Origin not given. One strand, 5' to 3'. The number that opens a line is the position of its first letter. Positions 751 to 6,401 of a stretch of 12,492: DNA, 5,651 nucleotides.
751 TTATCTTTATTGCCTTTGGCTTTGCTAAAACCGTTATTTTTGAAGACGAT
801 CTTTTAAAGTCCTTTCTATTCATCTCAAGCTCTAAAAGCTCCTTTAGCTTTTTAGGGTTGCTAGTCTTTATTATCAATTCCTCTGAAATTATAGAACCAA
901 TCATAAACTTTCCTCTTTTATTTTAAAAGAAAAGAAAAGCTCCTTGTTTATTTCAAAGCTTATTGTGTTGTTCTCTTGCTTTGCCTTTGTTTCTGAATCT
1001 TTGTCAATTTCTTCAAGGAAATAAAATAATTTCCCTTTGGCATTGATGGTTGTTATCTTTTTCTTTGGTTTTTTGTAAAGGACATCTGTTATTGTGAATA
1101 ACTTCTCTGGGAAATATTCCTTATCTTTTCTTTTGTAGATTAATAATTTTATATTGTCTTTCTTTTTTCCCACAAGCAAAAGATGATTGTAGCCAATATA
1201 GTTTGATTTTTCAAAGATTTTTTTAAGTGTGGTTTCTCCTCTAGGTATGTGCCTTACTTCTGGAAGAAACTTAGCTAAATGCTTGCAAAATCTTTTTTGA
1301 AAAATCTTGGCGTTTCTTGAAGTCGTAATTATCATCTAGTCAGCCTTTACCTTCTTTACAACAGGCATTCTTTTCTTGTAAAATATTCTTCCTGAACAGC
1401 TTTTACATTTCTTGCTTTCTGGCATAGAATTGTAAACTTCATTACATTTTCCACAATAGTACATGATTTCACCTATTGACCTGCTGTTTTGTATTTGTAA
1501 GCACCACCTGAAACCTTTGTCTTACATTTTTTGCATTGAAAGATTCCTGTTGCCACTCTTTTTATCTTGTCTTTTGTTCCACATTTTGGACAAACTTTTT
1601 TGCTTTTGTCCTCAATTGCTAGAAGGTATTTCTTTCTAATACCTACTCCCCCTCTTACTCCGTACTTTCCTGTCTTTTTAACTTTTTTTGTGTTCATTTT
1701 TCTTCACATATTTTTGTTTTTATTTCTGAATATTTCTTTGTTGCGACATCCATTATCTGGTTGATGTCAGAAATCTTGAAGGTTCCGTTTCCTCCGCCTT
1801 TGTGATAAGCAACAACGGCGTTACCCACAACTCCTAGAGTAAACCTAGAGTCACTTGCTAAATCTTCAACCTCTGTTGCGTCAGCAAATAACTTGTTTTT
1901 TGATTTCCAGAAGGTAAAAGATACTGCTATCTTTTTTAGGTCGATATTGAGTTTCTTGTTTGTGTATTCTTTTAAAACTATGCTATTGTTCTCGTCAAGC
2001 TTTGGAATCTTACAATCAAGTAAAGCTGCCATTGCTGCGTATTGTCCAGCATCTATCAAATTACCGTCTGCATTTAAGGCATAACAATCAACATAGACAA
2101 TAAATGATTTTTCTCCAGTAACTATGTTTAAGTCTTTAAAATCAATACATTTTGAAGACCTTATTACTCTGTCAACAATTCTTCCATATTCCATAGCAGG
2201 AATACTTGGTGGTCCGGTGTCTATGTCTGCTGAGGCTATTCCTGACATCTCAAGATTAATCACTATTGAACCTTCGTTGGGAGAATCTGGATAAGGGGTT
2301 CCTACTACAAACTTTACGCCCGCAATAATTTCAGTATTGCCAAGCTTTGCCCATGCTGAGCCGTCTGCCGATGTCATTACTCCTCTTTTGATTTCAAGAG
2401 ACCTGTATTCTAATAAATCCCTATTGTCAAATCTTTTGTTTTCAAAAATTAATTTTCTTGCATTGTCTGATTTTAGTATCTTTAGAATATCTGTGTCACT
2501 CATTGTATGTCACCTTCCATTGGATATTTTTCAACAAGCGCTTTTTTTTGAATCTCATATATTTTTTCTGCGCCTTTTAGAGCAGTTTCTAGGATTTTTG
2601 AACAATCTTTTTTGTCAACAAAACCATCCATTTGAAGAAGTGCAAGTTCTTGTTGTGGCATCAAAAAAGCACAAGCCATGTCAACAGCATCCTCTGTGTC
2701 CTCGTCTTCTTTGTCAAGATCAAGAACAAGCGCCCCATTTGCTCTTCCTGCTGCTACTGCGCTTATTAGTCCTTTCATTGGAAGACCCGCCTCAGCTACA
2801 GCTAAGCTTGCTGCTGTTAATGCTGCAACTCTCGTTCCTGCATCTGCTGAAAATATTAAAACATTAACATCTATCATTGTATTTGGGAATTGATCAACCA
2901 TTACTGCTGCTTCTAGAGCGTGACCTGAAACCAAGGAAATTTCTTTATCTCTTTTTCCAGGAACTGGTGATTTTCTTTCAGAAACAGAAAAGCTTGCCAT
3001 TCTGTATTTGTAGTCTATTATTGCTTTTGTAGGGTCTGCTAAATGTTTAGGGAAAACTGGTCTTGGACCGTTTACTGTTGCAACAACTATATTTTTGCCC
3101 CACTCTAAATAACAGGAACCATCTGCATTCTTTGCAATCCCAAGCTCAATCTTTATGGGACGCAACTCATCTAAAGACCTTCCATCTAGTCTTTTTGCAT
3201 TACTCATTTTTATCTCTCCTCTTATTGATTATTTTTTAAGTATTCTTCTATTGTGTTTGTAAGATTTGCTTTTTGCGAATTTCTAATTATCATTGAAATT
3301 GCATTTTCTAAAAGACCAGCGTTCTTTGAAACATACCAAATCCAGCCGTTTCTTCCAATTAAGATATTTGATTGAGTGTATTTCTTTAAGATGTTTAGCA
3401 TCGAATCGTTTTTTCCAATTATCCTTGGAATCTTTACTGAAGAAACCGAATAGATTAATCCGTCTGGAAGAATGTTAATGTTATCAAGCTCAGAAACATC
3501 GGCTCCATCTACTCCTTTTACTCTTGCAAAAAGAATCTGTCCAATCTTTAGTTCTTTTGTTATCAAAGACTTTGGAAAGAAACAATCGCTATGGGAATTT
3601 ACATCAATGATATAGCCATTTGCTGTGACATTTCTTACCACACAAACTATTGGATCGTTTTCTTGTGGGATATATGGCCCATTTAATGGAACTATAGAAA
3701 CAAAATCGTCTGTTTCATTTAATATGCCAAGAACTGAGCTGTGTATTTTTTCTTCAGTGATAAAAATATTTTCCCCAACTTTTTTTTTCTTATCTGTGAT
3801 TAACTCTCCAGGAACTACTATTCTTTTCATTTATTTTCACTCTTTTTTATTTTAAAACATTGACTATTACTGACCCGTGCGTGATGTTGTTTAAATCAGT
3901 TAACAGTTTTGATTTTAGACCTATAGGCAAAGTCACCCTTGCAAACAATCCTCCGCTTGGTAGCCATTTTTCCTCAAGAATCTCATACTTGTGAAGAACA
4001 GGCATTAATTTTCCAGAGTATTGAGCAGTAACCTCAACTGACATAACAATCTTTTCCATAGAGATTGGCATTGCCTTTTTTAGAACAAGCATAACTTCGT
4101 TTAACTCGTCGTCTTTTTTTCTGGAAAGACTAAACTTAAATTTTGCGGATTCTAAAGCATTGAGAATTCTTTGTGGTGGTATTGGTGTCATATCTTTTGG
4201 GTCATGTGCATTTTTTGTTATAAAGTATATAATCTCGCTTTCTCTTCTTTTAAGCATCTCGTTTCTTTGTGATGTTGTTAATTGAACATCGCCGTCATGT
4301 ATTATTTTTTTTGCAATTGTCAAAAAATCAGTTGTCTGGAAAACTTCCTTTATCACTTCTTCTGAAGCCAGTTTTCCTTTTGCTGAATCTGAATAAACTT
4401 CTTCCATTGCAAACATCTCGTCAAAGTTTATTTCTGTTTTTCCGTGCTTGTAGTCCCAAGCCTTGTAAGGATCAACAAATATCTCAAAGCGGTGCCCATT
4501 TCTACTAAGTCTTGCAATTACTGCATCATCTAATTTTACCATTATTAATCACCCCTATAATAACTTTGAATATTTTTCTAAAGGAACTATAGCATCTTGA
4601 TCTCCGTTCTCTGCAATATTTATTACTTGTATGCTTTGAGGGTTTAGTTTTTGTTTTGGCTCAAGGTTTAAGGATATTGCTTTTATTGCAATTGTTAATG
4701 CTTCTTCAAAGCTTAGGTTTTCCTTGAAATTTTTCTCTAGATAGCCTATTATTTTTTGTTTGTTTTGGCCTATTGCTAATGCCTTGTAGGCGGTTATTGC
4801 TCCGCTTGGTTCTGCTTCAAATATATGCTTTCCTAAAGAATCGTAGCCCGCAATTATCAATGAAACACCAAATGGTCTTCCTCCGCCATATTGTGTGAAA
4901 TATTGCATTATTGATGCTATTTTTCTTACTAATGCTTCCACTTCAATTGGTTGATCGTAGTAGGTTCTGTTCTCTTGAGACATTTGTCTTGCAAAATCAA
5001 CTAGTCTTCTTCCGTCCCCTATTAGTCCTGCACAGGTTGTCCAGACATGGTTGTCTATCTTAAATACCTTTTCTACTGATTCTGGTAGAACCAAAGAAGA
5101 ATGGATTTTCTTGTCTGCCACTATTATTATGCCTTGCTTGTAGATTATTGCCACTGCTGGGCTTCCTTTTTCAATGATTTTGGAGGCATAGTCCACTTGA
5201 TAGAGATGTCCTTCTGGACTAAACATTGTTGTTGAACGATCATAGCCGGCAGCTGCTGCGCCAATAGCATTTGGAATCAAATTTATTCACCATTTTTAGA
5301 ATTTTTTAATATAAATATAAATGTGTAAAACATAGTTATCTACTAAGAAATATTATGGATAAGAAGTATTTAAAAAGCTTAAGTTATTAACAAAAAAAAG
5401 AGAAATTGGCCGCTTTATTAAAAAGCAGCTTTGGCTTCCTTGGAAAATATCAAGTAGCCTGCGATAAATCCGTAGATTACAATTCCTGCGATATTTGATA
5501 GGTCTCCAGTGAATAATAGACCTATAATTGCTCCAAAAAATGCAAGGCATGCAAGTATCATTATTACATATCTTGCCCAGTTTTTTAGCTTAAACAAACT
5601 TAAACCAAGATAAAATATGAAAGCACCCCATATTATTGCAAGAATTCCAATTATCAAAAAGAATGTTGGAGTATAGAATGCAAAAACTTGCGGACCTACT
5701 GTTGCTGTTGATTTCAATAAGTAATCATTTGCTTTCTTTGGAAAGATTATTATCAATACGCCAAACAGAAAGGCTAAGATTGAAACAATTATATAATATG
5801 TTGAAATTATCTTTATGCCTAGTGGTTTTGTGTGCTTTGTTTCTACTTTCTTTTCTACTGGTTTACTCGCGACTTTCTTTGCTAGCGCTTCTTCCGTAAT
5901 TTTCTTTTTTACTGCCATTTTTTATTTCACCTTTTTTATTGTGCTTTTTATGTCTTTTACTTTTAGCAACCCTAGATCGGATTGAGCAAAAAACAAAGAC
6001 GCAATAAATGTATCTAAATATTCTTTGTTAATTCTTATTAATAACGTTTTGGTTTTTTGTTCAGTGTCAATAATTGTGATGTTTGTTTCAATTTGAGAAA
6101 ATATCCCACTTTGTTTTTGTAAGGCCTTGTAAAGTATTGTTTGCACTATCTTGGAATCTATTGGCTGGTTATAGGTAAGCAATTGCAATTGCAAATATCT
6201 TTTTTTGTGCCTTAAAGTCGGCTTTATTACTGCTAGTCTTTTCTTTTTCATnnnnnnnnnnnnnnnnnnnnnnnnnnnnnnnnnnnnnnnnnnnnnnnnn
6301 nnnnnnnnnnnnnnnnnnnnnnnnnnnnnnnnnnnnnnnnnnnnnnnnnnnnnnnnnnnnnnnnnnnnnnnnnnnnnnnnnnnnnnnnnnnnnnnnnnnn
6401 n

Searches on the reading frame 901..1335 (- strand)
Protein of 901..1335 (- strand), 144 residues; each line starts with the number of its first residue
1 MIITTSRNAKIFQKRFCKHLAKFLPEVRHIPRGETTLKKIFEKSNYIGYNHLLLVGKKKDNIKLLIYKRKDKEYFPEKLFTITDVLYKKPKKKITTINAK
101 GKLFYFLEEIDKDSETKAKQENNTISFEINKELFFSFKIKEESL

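Call 8: search_protein_families(library=pfam, proteins=[window:901-1335:-], max_evalue=0.01)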
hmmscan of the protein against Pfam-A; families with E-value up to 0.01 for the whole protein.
window:901-1335:- (144 aa): 0 families

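Call 24: search_protein_families(library=pfam, proteins=[window:901-1335:-], max_evalue=10)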
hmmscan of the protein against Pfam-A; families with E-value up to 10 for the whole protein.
window:901-1335:- (144 aa): 0 families

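Call 25: search_protein_families(library=ncbifam, proteins=[window:901-1335:-], max_evalue=1)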
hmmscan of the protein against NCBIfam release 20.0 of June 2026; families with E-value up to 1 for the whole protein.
window:901-1335:- (144 aa): 2 families
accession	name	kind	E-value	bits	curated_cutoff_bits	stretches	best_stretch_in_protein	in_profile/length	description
NF002093.0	PRK00933.1-3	equivalog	1e-09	38.7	171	1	1-141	1-153/161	rRNA maturation protein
NF003053.0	PRK03972.1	equivalog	3.6e-05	23.5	246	1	1-68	2-70/208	ribosomal biogenesis protein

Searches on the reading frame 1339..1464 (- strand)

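Call 70: search_protein_families(library=pfam, proteins=[window:1339-1464:-], max_evalue=0.01)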
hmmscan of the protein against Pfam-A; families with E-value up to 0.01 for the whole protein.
window:1339-1464:- (42 aa): 1 family
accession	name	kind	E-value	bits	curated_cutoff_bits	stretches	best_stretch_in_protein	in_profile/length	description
PF03604.18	Zn_ribbon_RPAB4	-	0.0011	19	24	1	2-32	1-32/32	DNA directed RNA polymerase, 7 kDa subunit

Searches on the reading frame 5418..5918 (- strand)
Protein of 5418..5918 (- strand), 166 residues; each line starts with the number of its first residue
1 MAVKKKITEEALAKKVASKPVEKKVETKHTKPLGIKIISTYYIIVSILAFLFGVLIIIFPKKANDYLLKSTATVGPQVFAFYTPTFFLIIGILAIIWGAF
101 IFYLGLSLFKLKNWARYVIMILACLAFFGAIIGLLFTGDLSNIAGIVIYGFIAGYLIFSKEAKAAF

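Call 7: search_protein_families(library=pfam, proteins=[window:5418-5918:-], max_evalue=0.01)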
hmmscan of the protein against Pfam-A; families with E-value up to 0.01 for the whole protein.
window:5418-5918:- (166 aa): 2 families
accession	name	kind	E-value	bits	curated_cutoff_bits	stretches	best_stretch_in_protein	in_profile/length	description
PF07690.21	MFS_1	-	0.0013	18.1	33.4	1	24-155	184-310/347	Major Facilitator Superfamily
PF23636.1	DUF7144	-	0.0025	18.4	27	1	90-149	45-103/115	Domain of unknown function (DUF7144)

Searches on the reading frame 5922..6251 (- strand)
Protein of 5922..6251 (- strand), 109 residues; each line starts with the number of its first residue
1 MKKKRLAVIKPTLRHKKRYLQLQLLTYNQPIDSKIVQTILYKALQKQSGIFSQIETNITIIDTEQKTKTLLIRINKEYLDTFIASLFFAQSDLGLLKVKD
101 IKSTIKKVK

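Call 7: search_protein_families(library=pfam, proteins=[window:5922-6251:-], max_evalue=0.01)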
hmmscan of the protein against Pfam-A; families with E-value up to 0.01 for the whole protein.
window:5922-6251:- (109 aa): 2 families
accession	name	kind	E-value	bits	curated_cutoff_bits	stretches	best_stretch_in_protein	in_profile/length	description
PF01900.24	RNase_P_Rpp14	-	2.9e-07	31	23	1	18-108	1-99/104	Rpp14/Pop5 family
PF20976.2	Pop8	-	7.2e-05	23.2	27.2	1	18-86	3-71/74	Ribonucleases P/MRP protein subunit Pop8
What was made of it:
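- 5922..6251 (-): pop5 (rnp2), 109 aa. It overlaps rpp30 by ATGA. Call 7 (PF01900, 31 bits).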

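Call 25: search_protein_families(library=ncbifam, proteins=[window:5922-6251:-], max_evalue=1)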
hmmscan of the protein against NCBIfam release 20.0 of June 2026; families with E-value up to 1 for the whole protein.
window:5922-6251:- (109 aa): 1 family
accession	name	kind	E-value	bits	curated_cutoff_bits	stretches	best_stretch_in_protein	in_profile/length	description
NF002986.0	PRK03717.1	equivalog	9.1e-09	35.3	195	1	3-109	2-110/120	ribonuclease P protein component 2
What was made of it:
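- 5922..6251 (-): Call 25 (NF002986, weak).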
